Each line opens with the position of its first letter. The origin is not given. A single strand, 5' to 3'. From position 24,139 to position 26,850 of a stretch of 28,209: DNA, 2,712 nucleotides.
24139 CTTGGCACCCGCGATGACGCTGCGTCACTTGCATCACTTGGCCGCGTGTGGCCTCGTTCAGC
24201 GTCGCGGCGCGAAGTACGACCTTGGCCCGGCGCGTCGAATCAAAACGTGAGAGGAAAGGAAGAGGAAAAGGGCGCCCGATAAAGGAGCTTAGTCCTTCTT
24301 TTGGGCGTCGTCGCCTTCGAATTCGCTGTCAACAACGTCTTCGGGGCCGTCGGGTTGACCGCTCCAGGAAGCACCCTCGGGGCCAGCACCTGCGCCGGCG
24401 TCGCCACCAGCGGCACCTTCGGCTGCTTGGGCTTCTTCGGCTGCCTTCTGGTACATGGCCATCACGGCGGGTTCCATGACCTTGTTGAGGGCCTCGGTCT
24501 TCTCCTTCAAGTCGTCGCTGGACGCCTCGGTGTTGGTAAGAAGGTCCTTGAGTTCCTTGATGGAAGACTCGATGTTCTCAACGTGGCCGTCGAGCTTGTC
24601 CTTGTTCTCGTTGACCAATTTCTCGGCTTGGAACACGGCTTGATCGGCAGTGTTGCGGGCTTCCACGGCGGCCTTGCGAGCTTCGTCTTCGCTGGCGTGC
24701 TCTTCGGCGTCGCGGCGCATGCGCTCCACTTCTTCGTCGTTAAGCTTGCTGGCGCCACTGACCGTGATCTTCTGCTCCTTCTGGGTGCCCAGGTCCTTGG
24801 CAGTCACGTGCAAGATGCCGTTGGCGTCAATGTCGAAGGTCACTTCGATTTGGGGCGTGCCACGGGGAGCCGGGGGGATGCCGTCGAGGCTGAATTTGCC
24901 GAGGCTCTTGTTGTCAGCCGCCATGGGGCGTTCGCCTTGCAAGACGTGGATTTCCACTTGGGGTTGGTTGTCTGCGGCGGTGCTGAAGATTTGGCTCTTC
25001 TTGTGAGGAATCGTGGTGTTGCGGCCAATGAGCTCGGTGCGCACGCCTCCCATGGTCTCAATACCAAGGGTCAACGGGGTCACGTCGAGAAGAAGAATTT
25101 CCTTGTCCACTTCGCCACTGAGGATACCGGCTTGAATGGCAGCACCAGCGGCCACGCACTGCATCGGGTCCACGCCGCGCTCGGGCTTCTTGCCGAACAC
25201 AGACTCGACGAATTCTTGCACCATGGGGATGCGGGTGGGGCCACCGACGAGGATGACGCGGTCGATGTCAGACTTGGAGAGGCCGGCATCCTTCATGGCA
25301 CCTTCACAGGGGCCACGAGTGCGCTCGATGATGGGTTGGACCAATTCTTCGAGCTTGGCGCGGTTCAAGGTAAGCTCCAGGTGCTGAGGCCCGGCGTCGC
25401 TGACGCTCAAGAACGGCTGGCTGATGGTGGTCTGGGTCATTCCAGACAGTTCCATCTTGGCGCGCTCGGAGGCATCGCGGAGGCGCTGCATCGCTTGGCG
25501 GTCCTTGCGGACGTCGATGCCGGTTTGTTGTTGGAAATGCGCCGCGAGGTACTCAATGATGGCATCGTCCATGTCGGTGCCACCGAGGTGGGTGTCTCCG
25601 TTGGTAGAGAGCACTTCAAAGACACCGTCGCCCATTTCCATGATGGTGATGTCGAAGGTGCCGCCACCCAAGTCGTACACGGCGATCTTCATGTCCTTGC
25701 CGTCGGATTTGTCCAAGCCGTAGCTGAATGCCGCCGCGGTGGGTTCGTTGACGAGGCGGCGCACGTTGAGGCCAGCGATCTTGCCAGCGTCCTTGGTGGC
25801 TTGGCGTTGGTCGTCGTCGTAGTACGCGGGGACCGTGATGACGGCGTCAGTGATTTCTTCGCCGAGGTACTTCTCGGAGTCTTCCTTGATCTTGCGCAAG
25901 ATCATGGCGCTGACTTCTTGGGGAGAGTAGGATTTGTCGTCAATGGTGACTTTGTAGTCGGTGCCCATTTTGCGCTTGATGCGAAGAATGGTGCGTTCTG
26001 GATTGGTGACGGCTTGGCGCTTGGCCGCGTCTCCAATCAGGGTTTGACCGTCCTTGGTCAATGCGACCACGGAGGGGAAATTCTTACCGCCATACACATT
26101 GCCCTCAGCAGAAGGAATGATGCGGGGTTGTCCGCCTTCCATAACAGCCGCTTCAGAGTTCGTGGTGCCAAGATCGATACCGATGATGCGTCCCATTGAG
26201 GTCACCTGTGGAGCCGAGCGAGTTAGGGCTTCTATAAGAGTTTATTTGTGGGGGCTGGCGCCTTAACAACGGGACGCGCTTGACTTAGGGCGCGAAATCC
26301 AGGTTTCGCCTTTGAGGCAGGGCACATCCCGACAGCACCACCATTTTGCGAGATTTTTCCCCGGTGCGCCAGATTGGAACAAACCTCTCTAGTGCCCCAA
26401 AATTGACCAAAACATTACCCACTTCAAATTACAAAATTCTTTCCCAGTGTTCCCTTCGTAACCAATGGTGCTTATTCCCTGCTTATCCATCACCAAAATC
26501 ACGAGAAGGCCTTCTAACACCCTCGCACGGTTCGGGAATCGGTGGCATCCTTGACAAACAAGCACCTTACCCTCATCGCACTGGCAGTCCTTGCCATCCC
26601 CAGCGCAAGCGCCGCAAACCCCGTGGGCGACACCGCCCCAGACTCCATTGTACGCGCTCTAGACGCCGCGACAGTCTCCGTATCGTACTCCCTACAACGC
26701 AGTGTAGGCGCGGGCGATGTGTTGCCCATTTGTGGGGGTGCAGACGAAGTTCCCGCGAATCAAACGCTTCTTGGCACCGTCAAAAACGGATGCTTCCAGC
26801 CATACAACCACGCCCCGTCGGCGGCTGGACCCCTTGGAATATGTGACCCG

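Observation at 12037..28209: Repeated two-gene module: small secreted Cys-loop protein plus single-pass receptor-like protein (copies at 12037-14085 and 26542->28209)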

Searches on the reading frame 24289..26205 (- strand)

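Call 11: search_protein_families(library=pfam, proteins=[window:24289-26205:-], max_evalue=0.01)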
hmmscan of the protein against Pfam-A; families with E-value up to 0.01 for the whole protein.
window:24289-26205:- (638 aa): 3 families
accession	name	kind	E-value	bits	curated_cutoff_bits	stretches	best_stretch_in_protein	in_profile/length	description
PF00012.26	HSP70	-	3.1e-229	762.6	20.6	1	7-586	1-599/599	Hsp70 protein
PF06723.19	MreB_Mbl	-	9.3e-18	64.6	27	1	8-357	4-317/327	MreB/Mbl protein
PF06103.16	DUF948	-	0.00066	20.2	37.2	1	525-579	22-76/89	Bacterial protein of unknown function (DUF948)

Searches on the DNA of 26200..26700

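Call 97: search_rna_families(source=window, start=26200, end=26700, threshold=evalue, max_evalue=1)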
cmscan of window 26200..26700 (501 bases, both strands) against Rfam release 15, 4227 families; matches with E-value up to 1: 0.
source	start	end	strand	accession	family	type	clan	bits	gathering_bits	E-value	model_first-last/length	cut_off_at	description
